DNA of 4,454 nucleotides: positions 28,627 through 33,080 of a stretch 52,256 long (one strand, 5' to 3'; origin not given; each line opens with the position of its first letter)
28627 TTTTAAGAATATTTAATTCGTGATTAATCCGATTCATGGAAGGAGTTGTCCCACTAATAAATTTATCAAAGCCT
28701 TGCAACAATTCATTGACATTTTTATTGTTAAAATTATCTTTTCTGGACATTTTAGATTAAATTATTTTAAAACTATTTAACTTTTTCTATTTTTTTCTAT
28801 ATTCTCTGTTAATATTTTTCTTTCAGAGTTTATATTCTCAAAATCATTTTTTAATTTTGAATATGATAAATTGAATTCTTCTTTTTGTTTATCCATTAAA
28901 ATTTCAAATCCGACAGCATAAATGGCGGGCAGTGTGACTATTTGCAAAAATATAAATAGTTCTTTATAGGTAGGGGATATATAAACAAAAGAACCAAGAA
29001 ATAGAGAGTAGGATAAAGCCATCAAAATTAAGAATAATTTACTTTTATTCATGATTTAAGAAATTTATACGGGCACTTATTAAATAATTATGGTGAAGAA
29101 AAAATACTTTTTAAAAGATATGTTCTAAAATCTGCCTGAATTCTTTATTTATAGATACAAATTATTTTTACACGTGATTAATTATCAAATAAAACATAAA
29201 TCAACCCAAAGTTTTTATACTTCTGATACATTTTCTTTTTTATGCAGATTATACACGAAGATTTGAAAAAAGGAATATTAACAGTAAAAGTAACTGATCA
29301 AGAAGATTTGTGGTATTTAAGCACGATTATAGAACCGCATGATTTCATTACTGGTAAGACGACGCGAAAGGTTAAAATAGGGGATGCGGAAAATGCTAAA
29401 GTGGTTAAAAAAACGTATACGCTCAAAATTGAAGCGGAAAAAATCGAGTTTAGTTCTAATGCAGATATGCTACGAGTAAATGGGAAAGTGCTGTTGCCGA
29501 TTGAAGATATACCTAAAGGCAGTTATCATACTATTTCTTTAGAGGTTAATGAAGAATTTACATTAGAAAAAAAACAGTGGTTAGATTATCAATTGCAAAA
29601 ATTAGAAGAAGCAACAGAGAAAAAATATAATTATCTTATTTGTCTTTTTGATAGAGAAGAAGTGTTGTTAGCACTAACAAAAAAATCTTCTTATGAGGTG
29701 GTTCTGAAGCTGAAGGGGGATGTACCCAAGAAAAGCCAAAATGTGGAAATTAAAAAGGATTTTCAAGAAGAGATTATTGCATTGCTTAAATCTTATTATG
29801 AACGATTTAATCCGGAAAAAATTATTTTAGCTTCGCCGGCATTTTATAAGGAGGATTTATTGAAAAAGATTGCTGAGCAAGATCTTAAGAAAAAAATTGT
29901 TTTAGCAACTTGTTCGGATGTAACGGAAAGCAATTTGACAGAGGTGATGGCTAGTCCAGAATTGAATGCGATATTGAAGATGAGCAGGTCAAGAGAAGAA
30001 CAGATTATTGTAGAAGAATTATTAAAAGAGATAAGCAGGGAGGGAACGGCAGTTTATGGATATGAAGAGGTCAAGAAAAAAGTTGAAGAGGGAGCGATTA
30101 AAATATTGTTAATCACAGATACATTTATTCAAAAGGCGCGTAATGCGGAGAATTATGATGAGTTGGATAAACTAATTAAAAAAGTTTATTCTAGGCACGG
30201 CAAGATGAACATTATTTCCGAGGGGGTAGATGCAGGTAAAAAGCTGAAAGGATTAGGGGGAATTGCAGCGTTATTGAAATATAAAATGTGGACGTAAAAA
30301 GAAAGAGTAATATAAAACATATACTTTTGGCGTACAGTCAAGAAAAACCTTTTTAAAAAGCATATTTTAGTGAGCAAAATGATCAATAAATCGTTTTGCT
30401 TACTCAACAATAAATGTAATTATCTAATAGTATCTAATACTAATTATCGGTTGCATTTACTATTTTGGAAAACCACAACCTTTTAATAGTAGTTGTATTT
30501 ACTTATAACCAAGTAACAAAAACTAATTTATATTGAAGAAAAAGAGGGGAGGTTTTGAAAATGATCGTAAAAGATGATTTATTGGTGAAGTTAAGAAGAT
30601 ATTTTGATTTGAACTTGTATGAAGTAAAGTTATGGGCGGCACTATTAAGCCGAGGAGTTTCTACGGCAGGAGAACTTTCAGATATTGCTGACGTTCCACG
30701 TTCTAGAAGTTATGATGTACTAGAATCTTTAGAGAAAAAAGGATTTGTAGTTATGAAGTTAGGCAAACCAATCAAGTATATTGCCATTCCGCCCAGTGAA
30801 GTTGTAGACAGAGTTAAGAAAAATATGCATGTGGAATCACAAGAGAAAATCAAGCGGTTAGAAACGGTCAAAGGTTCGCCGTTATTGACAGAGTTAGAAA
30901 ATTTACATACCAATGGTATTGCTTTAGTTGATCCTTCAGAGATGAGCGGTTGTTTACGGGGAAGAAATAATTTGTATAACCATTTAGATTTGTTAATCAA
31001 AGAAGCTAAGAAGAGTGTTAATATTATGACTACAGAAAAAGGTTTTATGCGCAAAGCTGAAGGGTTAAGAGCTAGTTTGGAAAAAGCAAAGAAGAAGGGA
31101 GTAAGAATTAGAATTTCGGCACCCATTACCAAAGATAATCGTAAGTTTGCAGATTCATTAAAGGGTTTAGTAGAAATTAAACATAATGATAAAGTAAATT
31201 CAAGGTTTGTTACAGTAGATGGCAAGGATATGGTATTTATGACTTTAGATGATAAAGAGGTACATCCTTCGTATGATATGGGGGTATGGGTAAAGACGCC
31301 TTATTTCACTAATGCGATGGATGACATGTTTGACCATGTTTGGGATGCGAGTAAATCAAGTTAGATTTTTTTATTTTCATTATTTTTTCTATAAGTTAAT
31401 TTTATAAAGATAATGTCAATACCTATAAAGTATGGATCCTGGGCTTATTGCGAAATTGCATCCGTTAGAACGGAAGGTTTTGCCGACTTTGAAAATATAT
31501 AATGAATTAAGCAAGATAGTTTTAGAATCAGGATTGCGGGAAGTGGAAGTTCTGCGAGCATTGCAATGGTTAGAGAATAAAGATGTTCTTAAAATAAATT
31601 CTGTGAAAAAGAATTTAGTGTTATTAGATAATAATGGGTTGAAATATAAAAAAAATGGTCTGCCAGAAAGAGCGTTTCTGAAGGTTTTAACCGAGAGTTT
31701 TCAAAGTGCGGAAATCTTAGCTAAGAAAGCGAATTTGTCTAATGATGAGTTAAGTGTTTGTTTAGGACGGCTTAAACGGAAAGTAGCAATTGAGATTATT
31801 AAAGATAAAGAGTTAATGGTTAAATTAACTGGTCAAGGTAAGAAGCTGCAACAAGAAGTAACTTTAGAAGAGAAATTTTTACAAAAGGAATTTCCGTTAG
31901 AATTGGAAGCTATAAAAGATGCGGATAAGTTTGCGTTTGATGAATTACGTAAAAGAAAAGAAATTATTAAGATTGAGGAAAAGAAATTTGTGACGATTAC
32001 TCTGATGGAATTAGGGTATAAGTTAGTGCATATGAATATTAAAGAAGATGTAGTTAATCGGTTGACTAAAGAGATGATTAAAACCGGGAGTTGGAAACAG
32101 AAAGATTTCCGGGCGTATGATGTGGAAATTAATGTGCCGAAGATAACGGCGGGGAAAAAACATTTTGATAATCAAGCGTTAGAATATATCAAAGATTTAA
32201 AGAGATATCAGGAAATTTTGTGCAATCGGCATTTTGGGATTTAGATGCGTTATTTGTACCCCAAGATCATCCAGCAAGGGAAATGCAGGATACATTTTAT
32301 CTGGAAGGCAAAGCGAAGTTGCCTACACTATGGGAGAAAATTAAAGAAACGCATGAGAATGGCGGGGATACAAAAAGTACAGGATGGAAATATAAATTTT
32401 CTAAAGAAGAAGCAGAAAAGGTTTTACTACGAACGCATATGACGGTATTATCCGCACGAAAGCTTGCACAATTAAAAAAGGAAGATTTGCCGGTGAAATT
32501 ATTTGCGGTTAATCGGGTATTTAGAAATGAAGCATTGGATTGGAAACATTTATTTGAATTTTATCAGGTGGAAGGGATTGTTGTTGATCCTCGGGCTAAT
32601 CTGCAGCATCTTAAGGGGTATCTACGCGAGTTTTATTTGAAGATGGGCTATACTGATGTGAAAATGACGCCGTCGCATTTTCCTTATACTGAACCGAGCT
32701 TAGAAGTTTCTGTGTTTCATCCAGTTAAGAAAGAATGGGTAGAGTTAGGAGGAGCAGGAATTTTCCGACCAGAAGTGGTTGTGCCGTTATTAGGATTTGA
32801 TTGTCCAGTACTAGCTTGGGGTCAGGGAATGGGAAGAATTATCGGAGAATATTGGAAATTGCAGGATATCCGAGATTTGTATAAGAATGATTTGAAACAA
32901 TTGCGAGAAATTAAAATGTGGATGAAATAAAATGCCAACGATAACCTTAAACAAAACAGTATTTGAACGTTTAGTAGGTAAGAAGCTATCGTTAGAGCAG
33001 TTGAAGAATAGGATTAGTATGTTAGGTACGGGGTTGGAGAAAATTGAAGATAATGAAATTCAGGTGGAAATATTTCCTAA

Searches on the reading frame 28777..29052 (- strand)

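Call 3: search_protein_families(library=pfam, proteins=[window:28777-29052:-], max_evalue=1)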
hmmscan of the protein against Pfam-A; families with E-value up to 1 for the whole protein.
window:28777-29052:- (91 aa): 1 family
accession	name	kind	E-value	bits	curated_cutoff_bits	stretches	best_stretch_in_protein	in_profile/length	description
PF07136.16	DUF1385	-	0.086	12.6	22.1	1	9-58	139-186/227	Protein of unknown function (DUF1385)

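Call 4: search_protein_families(library=ncbifam, proteins=[window:28777-29052:-], max_evalue=1)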
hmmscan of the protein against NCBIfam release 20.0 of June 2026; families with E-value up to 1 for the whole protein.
window:28777-29052:- (91 aa): 0 families

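Call 83: search_protein_families(library=phrogs, proteins=[window:28777-29052:-], max_evalue=0.01)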
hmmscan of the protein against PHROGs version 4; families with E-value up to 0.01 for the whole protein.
window:28777-29052:- (91 aa): 0 families

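Call 84: search_protein_families(library=padloc, proteins=[window:28777-29052:-], max_evalue=0.01)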
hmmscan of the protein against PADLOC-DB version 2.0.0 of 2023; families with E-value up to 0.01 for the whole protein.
window:28777-29052:- (91 aa): 0 families

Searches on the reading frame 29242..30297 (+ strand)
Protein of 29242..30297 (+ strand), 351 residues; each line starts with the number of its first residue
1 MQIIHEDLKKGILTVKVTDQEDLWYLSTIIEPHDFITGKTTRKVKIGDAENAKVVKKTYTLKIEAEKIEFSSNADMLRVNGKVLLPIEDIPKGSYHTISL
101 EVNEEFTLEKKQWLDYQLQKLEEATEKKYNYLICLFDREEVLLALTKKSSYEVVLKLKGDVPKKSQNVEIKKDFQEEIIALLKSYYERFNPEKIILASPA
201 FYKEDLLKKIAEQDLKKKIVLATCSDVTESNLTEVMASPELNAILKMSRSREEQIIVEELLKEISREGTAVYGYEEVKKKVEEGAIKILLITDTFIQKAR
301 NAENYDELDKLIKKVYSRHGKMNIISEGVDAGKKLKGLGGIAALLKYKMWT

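Call 53: search_protein_families(library=pfam, proteins=[window:29242-30297:+], max_evalue=0.001)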
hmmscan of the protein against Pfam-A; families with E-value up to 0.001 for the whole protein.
window:29242-30297:+ (351 aa): 3 families
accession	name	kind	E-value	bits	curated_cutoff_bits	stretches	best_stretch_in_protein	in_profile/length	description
PF03463.20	eRF1_1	-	1.4e-26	93.3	23.8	1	1-125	1-123/123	eRF1 domain 1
PF03465.20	eRF1_3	-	5.5e-20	72.3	25.8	1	252-349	3-106/106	eRF1 domain 3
PF03464.20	eRF1_2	-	4.1e-07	30.8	27.1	1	133-237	4-125/133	eRF1 domain 2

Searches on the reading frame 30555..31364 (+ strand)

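Call 53: search_protein_families(library=pfam, proteins=[window:30555-31364:+], max_evalue=0.001)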
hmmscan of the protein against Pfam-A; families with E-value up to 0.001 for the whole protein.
window:30555-31364:+ (269 aa): 3 families
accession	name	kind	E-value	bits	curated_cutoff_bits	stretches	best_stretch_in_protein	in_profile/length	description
PF01978.25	TrmB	-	1.1e-18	67.3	25.6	1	16-80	3-67/68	Sugar-specific transcriptional regulator TrmB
PF11495.14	Regulator_TrmB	-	1.2e-07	31.6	22.2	1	135-267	6-133/233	Archaeal transcriptional regulator TrmB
PF13091.12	PLDc_2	-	0.00036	20.8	27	0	147-263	4-132/132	PLD-like domain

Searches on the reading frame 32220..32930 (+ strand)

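Call 53: search_protein_families(library=pfam, proteins=[window:32220-32930:+], max_evalue=0.001)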
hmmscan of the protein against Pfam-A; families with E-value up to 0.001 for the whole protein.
window:32220-32930:+ (236 aa): 2 families
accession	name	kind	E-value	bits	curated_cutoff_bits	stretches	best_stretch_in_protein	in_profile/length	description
PF01409.25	tRNA-synt_2d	-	3.6e-64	217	19.8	1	2-230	44-245/246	tRNA synthetases class II core domain (F)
PF00587.30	tRNA-synt_2b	-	0.00014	22.4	29.3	1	58-171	1-127/179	tRNA synthetase class II core domain (G, H, P, S and T)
